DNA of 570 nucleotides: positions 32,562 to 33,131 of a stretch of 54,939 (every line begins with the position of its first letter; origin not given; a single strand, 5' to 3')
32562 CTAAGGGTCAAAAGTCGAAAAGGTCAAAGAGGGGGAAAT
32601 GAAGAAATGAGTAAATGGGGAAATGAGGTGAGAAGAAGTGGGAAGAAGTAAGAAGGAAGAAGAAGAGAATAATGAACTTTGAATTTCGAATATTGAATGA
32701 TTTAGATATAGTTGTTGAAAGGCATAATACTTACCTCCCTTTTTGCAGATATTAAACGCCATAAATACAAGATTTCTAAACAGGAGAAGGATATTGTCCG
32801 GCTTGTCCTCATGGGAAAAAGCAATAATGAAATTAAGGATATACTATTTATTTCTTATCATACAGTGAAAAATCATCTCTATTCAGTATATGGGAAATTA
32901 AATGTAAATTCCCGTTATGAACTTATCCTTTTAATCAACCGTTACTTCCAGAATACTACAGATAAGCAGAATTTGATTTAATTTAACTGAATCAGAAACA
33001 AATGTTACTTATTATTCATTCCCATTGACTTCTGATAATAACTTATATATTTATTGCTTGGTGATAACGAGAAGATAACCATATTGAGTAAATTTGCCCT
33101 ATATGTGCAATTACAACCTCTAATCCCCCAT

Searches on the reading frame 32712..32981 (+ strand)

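Call 68: search_protein_families(library=pfam, proteins=[window:32712-32981:+], max_evalue=0.00001)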
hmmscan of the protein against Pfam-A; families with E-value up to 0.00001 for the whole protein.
window:32712-32981:+ (89 aa): 1 family
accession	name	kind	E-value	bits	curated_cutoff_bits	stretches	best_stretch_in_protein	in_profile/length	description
PF00196.25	GerE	-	4.6e-16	58.6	23.5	1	21-74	3-56/57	Bacterial regulatory proteins, luxR family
